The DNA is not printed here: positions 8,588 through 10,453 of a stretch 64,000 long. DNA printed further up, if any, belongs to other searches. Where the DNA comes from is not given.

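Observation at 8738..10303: PCNA sliding-clamp domain fused to a ~270-aa N-terminal zinc-finger/KE-rich extension, inside an island of small zinc-ribbon ORFs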

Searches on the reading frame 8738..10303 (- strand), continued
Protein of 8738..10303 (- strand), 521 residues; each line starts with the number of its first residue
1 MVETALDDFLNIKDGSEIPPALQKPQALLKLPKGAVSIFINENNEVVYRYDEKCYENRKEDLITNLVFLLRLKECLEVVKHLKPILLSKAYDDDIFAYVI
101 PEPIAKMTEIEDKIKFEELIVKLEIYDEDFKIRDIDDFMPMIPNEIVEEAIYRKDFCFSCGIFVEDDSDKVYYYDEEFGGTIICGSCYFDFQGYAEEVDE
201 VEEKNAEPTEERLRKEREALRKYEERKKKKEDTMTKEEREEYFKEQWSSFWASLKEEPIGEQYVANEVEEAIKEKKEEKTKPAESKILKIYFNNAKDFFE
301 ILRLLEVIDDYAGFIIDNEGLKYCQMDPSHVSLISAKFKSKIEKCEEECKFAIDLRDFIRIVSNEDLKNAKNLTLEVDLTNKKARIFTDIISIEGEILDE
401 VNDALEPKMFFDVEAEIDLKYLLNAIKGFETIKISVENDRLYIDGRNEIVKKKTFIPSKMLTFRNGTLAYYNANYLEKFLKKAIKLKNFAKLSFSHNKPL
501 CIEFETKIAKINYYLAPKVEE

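Call 46: find_encoding_contigs(protein=P0001, flank=10000, max_places=6)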
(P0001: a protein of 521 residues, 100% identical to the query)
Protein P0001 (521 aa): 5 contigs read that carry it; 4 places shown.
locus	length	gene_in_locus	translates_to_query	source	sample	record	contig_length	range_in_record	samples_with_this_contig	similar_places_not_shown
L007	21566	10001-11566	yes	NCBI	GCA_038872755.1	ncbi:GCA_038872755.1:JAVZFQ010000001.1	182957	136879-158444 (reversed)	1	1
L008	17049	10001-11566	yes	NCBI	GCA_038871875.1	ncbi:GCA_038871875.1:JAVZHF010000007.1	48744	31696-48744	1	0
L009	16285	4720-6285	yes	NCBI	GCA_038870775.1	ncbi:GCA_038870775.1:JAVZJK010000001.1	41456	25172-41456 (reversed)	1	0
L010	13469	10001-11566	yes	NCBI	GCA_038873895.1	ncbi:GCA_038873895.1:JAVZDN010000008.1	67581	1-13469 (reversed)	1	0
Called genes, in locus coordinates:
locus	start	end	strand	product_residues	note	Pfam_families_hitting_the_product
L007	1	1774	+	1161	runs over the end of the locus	PF03833:PolC_DP2_N, PF24844:PolC_DP2_central, PF24846:PolC_DP2_cat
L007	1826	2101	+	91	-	PF01022:HTH_5, PF01978:TrmB (weak), PF08279:HTH_11, PF12840:HTH_20 (weak), PF13412:HTH_24, PF08220:HTH_DeoR (weak)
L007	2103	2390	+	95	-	PF03819:MazG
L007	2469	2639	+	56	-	PF03911:Sec61_beta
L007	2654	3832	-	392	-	PF16575:CLP1_P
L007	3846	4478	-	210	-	-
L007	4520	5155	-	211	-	PF02732:ERCC4, PF14520:HHH_5, PF12826:HHH_2 (weak)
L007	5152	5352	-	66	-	-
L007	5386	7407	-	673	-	-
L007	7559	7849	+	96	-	-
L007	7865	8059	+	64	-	-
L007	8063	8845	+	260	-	-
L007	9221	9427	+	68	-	-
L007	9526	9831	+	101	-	-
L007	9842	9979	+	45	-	-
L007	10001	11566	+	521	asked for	-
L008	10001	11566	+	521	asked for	-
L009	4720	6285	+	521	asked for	-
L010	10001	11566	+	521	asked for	-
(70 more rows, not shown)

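Call 74: fold_search(model_id=the predicted structure, library=pdb)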
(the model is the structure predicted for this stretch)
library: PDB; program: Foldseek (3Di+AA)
matches with E <= 10: 1054; with E <= 0.001: 496
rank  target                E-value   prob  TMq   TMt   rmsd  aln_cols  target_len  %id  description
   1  6fcn_C                1.1e-10  1.00  0.21  0.38  14.7       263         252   19  Crystal structure of human PCNA soaked with p47phox(106-127) peptide (released 2019-01-30)
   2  6cbi_C                1.2e-10  1.00  0.21  0.40  14.7       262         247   19  PCNA in complex with inhibitor (released 2018-07-04)
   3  5mlw_E                1.2e-10  1.00  0.21  0.39  14.7       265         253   18  Crystal structure of human PCNA in complex with ZRANB3 APIM motif peptide (released 2017-06-28)
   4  6hvo_C                1.5e-10  1.00  0.21  0.39  14.7       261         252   18  Crystal structure of human PCNA in complex with three peptides of p12 subunit of human polymerase delta (released 2019-01-23)
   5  6gis_B                1.5e-10  1.00  0.21  0.39  14.3       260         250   18  Structural basis of human clamp sliding on DNA (released 2018-05-30)
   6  6gis_C                1.7e-10  1.00  0.21  0.39  14.3       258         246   19  Structural basis of human clamp sliding on DNA (released 2018-05-30)
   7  6o09_D                1.8e-10  1.00  0.22  0.40  15.0       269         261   18  Structure of AtPCNA in complex with the PIP motif of ATXR6 (released 2019-03-27)
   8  1u76_A                1.8e-10  1.00  0.21  0.38  15.0       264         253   18  Crystal structure of hPCNA bound to residues 452-466 of the DNA polymerase-delta-p66 subunit (released 2004-12-14)
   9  6o09_A                1.9e-10  1.00  0.22  0.39  15.0       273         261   18  Structure of AtPCNA in complex with the PIP motif of ATXR6 (released 2019-03-27)
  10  6cbi_F                2.1e-10  1.00  0.21  0.38  14.6       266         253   18  PCNA in complex with inhibitor (released 2018-07-04)
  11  6gis_A                2.3e-10  1.00  0.21  0.39  14.4       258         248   19  Structural basis of human clamp sliding on DNA (released 2018-05-30)
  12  3lx2_A                2.4e-10  1.00  0.20  0.39  14.6       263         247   20  Crystal Structure analysis of PCNA from Thermococcus kodakaraensis tk0582 (released 2011-01-26)
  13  9vgw_B                2.4e-10  1.00  0.21  0.39  14.8       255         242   18  Crystal structure of human PCNA in complex with REV1 PIP-box (released 2025-09-10)
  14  9n3l                  2.5e-10  1.00  0.21  0.39  14.4       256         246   19  Co-crystal structure of PCNA bound to HSP90alpha inhibitor, SNX2112 (released 2026-02-25)
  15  2zvl_F                2.5e-10  1.00  0.21  0.38  14.7       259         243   20  Crystal structure of PCNA in complex with DNA polymerase kappa fragment (released 2009-02-10)
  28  1ud9_C                3.5e-10  1.00  0.20  0.40  15.5       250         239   22  Crystal Structure of Proliferating Cell Nuclear Antigen (PCNA) Homolog From Sulfolobus tokodaii (released 2004-06-15)
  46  1ud9_A                4.8e-10  1.00  0.20  0.38  15.0       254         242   23  Crystal Structure of Proliferating Cell Nuclear Antigen (PCNA) Homolog From Sulfolobus tokodaii (released 2004-06-15)
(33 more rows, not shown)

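Call 79: search_protein_families(library=padloc, proteins=[window:8738-10303:-], max_evalue=0.01)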
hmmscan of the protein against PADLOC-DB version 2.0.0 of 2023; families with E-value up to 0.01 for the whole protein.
window:8738-10303:- (521 aa): 0 families

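Call 80: search_protein_families(library=ncbifam, proteins=[window:8738-10303:-, L005:9968-10708:+, L005:11087-13612:+], max_evalue=0.001)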
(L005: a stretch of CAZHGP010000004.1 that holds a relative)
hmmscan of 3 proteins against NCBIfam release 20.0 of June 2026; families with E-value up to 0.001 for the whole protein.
window:8738-10303:- (521 aa): 6 families
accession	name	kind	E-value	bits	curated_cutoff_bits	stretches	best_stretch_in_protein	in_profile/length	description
NF002220.0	PRK01115.1-3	subfamily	5.4e-15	55.6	284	1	289-520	2-246/246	DNA polymerase sliding clamp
NF002221.0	PRK01115.1-4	subfamily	6.3e-15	55.2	239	1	288-520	3-248/248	DNA polymerase sliding clamp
NF002219.0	PRK01115.1-2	equivalog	1.7e-13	50.6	293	1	288-521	2-247/247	DNA polymerase sliding clamp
NF002218.0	PRK01115.1-1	equivalog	8.7e-13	48.1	267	1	288-519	2-249/249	DNA polymerase sliding clamp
NF002222.0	PRK01115.1-5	subfamily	1.2e-12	47.9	207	1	294-521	7-244/245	DNA polymerase sliding clamp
TIGR00590.1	pcna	equivalog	6.6e-09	35.6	99.1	1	471-521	207-257/259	proliferating cell nuclear antigen (pcna)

L005:9968-10708:+ (247 aa): 5 families
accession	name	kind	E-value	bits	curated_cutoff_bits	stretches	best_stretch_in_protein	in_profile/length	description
NF002221.0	PRK01115.1-4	subfamily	4.3e-18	65.5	239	1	13-246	3-248/248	DNA polymerase sliding clamp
NF002219.0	PRK01115.1-2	equivalog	1.3e-13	51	293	1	14-247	3-247/247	DNA polymerase sliding clamp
NF002222.0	PRK01115.1-5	subfamily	5e-13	49.1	207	1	19-247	7-244/245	DNA polymerase sliding clamp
NF002220.0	PRK01115.1-3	subfamily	1.6e-12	47.5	284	1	14-246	2-246/246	DNA polymerase sliding clamp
NF002218.0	PRK01115.1-1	equivalog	1e-07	31.5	267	1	13-244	2-248/249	DNA polymerase sliding clamp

L005:11087-13612:+ (841 aa): 9 families
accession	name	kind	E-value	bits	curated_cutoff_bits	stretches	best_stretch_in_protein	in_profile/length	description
NF004417.0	PRK05761.1-3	equivalog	0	1109.2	780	1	24-835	39-855/858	DNA-directed DNA polymerase I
NF004419.0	PRK05761.1-5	equivalog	0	1019.4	1285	1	19-840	98-929/932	DNA-directed DNA polymerase I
NF004415.0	PRK05761.1-1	equivalog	1.1e-270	900.3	1289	1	11-840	39-873/883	DNA-directed DNA polymerase I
TIGR00592.1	pol2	superfamily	2.2e-43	148.6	239.95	1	428-796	758-1139/1176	DNA polymerase (pol2)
NF004421.0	PRK05762.1-2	equivalog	8.4e-34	116.9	570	2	175-641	137-575/795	DNA polymerase II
NF004416.0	PRK05761.1-2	equivalog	3.8e-33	114.8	516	1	403-828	261-653/665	type B DNA-directed DNA polymerase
NF004418.0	PRK05761.1-4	subfamily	1e-24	86.8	692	1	464-831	323-700/717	type B DNA-directed DNA polymerase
NF004422.0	PRK05762.1-4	equivalog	2.6e-23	82.3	1103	1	175-633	131-560/789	DNA polymerase II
NF004420.0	PRK05762.1-1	equivalog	2e-17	63.1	1435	1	227-634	168-557/783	DNA polymerase II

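Call 99: search_solved_structures(query=L002:8628-9365:+, max_evalue=1)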
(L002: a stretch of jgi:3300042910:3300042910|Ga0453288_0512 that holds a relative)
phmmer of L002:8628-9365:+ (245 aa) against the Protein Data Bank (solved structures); distinct sequences matched with E-value up to 1: 3.
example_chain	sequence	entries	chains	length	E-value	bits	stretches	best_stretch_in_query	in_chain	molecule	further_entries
3prl_A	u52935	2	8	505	0.21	14.4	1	112-180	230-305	NADP-dependent glyceraldehyde-3-phosphate dehydrogenase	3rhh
1cec_A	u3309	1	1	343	0.95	12.3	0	177-240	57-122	ENDOGLUCANASE CELC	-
1cen_A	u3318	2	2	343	0.98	12.3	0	177-240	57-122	CELLULASE CELC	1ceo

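Call 100: search_protein_families(library=pfam, proteins=[L002:352-1239:-, L002:1414-1791:-, L002:4502-4849:+, L002:5543-6265:+, L002:6387-6869:+, L002:8628-9365:+, L002:9468-9800:+, L004:904-1407:+], max_evalue=0.01)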
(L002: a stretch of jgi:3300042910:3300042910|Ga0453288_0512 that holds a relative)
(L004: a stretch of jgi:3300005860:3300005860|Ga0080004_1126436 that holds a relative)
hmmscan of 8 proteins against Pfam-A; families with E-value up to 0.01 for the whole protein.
L002:352-1239:- (295 aa): 0 families

L002:1414-1791:- (125 aa): 0 families

L002:4502-4849:+ (115 aa): 0 families

L002:5543-6265:+ (240 aa): 11 families
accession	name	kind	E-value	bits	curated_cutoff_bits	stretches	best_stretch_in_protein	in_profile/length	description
PF01935.23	DUF87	-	1.9e-18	67.8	23.2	1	84-223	16-145/220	Helicase HerA, central domain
PF10412.15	TrwB_AAD_bind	-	3.5e-07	29.9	20.5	1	85-139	10-63/387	Type IV secretion-system coupling protein DNA-binding domain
PF20720.3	nSTAND3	-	7.1e-07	29.5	27.2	1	90-149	17-73/155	Novel STAND NTPase 3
PF05872.18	HerA_C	-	6.6e-05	22.2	22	1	84-162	15-92/502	Helicase HerA-like C-terminal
PF04851.21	ResIII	-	0.00016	22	22.5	1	85-122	20-57/164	Type III restriction enzyme, res subunit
PF13401.12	AAA_22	-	0.0019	19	27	1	90-124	5-33/130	AAA domain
PF01637.24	ATPase_2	-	0.0041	17.4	33.2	1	91-142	21-72/225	ATPase domain predominantly from Archaea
PF12846.13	AAA_10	-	0.0057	16.2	27.5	1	90-165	21-99/362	AAA-like domain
PF01580.24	FtsK_SpoIIIE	-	0.0062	16.4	24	1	88-111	37-60/221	FtsK/SpoIIIE family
PF00448.28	SRP54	-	0.0065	16.6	22.7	1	93-122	4-33/196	SRP54-type protein, GTPase domain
PF13173.12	AAA_14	-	0.0069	16.8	27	1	90-138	2-48/129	AAA domain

L002:6387-6869:+ (160 aa): 1 family
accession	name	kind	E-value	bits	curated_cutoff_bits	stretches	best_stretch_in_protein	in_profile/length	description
PF05707.18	Zot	-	0.00072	19.5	20.3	1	36-128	58-148/197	Zonular occludens toxin (Zot)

L002:8628-9365:+ (245 aa): 7 families
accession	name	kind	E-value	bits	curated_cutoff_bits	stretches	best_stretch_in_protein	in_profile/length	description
PF13248.11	Zn_ribbon_3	-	0.0017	18.2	27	0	193-200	5-11/26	zinc-ribbon domain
PF24460.1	DUF7575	-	0.0019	18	28.5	0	186-200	13-27/28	Domain of unknown function (DUF7575)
PF14369.11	Zn_ribbon_19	-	0.0026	18.3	30.8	0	226-235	24-33/35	zinc-ribbon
PF13240.11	Zn_Ribbon_1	-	0.0027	17.9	25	0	192-200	1-9/23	zinc-ribbon domain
PF09723.15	Zn_ribbon_8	-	0.0042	17.5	34.4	0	179-200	16-37/41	Zinc ribbon domain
PF12773.13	DZR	-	0.0064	17.1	27.3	0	186-232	8-33/45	Double zinc ribbon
PF08271.17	Zn_Ribbon_TF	-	0.0066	16.4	29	0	193-203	3-32/43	TFIIB zinc-binding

L002:9468-9800:+ (110 aa): 0 families

L004:904-1407:+ (167 aa): 0 families
